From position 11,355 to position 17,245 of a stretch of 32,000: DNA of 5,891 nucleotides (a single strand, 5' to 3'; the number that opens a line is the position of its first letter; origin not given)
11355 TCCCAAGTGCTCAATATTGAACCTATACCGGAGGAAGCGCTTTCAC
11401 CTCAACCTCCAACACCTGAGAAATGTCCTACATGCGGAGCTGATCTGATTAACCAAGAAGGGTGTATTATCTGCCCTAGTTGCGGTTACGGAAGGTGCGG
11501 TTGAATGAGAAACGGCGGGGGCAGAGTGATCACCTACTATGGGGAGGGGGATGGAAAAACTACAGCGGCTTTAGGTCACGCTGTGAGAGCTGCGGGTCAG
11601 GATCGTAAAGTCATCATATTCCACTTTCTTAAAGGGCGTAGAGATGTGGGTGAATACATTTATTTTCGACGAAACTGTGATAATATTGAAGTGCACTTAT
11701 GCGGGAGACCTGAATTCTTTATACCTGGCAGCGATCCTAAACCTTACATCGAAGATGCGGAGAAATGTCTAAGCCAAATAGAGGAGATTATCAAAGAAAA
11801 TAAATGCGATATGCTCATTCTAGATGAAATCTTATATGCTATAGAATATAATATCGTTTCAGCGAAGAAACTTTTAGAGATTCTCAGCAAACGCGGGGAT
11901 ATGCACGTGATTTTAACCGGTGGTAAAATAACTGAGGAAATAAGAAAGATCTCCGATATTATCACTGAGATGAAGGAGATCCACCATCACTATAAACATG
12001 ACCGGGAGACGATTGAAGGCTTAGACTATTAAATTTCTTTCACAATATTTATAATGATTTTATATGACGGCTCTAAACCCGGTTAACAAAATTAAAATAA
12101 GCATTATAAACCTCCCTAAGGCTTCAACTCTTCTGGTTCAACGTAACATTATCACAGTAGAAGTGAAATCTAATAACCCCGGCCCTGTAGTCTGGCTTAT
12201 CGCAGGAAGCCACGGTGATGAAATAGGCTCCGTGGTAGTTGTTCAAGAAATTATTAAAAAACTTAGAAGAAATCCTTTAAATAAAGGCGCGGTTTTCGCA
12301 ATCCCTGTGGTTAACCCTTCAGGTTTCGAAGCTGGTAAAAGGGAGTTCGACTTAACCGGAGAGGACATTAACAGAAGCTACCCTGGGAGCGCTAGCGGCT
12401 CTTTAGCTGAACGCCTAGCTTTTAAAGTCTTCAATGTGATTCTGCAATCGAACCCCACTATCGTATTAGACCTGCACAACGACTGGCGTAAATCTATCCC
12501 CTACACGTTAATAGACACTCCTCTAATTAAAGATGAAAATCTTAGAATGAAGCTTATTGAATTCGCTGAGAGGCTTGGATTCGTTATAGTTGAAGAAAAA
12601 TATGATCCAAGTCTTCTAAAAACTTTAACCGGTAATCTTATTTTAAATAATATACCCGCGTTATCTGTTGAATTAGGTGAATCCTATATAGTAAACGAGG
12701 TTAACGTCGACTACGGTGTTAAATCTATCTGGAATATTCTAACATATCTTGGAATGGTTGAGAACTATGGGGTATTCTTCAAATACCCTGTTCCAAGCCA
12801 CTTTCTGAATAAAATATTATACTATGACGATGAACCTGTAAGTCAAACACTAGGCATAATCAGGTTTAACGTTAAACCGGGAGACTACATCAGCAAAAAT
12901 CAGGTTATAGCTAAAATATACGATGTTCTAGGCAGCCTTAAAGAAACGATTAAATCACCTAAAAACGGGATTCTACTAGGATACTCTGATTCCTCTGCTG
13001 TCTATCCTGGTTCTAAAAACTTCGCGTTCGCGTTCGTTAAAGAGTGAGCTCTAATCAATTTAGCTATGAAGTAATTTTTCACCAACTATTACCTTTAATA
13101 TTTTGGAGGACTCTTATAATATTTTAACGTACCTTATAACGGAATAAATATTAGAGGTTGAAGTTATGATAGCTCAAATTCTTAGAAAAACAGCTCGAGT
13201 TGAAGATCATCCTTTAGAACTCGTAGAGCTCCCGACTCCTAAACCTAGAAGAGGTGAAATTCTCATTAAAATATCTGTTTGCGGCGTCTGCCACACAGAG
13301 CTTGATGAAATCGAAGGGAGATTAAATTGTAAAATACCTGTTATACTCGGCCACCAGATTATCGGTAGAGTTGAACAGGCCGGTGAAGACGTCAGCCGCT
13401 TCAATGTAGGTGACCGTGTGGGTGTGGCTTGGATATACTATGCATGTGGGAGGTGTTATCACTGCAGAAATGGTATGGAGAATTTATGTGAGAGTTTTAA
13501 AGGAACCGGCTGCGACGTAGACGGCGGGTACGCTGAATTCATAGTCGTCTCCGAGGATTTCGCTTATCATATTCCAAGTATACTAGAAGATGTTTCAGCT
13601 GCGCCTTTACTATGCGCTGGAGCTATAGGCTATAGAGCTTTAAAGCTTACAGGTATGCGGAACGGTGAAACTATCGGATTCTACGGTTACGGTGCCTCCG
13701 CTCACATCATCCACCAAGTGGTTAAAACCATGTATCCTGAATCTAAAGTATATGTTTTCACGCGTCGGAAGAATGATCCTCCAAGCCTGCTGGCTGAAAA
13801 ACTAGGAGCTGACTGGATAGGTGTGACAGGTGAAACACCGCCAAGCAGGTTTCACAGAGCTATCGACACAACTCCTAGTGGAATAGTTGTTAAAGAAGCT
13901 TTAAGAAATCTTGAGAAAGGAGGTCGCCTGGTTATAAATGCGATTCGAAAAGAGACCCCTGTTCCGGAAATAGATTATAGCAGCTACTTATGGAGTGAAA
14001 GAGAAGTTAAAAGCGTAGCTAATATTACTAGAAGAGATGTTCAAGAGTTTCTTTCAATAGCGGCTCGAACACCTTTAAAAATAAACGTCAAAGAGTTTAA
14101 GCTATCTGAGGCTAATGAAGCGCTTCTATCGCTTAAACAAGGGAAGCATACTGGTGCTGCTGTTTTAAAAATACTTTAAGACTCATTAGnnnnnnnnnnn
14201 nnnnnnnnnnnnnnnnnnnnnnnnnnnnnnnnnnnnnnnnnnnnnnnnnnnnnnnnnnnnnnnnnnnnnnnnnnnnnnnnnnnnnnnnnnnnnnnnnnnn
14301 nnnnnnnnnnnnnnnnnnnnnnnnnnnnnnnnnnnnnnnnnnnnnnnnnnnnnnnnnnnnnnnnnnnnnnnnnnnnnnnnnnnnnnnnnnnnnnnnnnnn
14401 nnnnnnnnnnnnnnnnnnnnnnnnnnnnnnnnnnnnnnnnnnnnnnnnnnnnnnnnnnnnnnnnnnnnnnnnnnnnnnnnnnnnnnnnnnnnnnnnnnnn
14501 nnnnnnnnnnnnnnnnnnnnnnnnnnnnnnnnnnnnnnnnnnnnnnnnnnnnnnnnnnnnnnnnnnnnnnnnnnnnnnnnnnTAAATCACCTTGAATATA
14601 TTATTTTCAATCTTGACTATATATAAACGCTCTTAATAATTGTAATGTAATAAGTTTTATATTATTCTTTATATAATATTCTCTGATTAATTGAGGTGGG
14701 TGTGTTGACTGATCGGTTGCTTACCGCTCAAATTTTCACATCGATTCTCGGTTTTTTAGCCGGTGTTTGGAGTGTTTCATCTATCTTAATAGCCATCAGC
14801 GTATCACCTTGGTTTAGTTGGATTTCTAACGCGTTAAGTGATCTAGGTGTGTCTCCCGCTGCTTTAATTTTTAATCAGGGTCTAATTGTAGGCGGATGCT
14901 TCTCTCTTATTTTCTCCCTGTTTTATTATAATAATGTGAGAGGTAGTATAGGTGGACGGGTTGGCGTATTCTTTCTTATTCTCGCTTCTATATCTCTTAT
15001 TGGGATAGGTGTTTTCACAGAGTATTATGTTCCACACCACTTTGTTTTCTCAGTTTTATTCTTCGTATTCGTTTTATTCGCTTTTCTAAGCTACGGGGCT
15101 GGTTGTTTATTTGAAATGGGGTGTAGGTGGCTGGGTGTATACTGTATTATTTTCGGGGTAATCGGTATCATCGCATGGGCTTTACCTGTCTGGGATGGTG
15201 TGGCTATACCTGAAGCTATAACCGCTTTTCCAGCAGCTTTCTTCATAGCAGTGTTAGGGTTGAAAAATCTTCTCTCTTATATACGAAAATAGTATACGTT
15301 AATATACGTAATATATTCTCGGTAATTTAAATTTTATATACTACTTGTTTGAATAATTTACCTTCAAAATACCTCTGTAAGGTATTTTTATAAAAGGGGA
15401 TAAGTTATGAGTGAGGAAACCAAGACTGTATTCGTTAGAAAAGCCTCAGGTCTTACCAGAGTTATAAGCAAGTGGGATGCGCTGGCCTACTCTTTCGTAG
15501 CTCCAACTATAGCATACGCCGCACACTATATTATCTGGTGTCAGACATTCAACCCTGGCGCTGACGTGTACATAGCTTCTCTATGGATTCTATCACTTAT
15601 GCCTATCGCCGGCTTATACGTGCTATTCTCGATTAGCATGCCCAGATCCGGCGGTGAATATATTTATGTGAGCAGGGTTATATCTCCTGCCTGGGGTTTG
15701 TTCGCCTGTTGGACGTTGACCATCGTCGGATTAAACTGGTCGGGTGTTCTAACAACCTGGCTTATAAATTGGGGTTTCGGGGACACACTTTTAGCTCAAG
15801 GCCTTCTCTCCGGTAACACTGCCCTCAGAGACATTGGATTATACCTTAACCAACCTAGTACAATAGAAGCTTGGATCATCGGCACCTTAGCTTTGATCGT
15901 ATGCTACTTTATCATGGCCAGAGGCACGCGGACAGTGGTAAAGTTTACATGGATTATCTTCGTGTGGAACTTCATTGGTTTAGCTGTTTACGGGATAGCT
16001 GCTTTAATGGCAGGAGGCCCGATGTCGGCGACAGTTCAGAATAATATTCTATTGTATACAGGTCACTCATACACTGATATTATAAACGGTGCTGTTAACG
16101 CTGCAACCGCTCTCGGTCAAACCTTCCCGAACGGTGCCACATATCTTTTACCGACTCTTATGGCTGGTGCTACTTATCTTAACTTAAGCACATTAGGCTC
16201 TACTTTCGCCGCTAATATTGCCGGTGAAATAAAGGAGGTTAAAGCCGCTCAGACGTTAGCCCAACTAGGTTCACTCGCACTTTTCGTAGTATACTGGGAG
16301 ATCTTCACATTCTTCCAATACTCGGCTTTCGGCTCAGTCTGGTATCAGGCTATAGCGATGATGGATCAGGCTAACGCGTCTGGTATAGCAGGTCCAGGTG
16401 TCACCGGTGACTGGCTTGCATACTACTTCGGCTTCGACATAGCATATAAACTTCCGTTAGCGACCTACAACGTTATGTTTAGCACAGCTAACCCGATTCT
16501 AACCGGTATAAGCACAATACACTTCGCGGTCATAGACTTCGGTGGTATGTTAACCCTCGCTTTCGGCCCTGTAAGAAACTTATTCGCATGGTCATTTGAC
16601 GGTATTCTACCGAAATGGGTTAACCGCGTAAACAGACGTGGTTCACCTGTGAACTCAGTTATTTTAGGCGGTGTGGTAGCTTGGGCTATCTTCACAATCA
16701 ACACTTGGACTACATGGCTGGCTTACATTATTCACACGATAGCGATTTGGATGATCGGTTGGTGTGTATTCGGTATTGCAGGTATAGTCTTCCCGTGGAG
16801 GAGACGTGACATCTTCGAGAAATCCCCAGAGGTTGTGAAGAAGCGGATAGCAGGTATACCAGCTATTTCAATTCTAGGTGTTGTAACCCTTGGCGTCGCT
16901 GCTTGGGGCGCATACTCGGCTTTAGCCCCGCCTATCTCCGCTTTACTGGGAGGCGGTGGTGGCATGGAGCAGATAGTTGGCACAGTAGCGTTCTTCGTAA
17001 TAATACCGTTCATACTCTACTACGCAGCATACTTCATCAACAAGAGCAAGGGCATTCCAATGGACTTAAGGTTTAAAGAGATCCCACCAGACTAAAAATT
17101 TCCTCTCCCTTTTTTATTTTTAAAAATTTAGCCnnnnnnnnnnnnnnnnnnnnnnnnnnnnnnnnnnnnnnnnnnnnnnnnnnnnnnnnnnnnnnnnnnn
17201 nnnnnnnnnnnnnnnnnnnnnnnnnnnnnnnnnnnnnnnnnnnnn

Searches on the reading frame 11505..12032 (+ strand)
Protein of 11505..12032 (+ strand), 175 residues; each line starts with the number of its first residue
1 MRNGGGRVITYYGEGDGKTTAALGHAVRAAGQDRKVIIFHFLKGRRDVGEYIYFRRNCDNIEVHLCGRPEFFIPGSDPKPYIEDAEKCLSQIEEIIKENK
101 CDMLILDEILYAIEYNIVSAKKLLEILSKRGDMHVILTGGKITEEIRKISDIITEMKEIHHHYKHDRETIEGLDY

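Call 66: search_protein_families(library=pfam, proteins=[window:11505-12032:+], max_evalue=0.01)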
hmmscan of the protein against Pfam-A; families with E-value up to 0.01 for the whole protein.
window:11505-12032:+ (175 aa): 2 families
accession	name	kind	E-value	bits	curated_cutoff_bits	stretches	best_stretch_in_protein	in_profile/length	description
PF02572.21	CobA_CobO_BtuR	-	2.7e-45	155.1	25.7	1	6-175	3-172/172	ATP:corrinoid adenosyltransferase BtuR/CobO/CobP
PF18541.7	RuvC_III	-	0.0057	17.1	26.2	1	119-161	20-62/179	RuvC endonuclease subdomain 3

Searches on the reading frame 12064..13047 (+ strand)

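Call 8: search_protein_families(library=pfam, proteins=[window:12064-13047:+], max_evalue=0.01)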
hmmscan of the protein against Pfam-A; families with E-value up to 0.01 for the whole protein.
window:12064-13047:+ (327 aa): 2 families
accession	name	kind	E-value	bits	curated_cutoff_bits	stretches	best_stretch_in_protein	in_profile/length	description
PF24827.1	AstE_AspA_cat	-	3.4e-23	82.6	25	1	39-228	1-191/192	Succinylglutamate desuccinylase/Aspartoacylase catalytic domain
PF00246.29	Peptidase_M14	-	3.6e-05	24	21.6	1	27-107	28-134/286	Zinc carboxypeptidase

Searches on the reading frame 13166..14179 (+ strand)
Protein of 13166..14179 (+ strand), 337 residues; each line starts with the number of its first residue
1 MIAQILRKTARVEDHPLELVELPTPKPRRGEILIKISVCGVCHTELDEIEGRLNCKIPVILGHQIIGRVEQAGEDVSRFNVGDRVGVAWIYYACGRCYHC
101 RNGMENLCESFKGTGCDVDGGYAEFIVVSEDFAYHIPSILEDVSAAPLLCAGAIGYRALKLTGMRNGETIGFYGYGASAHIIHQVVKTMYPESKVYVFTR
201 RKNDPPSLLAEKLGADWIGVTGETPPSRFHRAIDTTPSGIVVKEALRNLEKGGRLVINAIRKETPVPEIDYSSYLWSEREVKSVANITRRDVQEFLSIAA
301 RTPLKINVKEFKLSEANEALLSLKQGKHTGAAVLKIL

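Call 8: search_protein_families(library=pfam, proteins=[window:13166-14179:+], max_evalue=0.01)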
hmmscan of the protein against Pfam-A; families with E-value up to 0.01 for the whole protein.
window:13166-14179:+ (337 aa): 3 families
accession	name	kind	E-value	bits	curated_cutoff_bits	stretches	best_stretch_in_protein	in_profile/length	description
PF08240.17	ADH_N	-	2.4e-28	98.9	23.5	1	29-137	2-103/104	Alcohol dehydrogenase GroES-like domain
PF00107.32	ADH_zinc_N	-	0.0012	19.2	31.8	1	225-299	55-127/129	Zinc-binding dehydrogenase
PF13602.12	ADH_zinc_N_2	-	0.0016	19.8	27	1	224-334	19-134/134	Zinc-binding dehydrogenase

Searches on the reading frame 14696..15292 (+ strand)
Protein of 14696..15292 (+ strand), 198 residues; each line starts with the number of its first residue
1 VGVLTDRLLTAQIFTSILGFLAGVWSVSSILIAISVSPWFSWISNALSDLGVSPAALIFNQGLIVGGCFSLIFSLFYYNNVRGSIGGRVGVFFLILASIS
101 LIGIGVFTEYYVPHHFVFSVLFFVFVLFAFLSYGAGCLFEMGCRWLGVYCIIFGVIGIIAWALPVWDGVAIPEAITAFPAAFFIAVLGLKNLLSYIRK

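Call 66: search_protein_families(library=pfam, proteins=[window:14696-15292:+], max_evalue=0.01)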
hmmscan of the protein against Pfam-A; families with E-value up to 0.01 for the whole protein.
window:14696-15292:+ (198 aa): 1 family
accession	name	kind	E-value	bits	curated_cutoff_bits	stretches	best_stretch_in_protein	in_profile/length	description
PF06197.19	DUF998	-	4.1e-20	72.6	30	1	21-189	2-183/184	Protein of unknown function (DUF998)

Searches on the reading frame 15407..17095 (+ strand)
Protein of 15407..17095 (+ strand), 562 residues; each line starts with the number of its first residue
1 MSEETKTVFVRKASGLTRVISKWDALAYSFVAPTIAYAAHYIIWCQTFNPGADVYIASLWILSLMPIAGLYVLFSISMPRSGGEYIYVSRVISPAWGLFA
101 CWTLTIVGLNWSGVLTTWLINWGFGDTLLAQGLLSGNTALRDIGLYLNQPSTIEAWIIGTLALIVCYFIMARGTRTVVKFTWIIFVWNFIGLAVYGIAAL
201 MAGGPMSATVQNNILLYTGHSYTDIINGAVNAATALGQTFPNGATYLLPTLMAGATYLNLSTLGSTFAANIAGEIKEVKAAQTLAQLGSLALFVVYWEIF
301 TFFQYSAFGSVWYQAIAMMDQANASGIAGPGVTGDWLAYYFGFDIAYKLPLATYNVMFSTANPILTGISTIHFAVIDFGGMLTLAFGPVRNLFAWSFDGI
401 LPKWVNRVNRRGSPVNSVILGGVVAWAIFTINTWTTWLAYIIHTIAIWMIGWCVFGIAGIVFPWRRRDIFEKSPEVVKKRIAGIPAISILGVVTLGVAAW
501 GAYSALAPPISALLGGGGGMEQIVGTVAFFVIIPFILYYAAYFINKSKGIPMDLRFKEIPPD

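Call 8: search_protein_families(library=pfam, proteins=[window:15407-17095:+], max_evalue=0.01)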
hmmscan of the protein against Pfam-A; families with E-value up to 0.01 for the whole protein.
window:15407-17095:+ (562 aa): 1 family
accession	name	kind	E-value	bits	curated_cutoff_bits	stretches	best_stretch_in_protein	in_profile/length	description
PF13520.12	AA_permease_2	-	1.6e-19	70.6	27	1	33-498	23-403/427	Amino acid permease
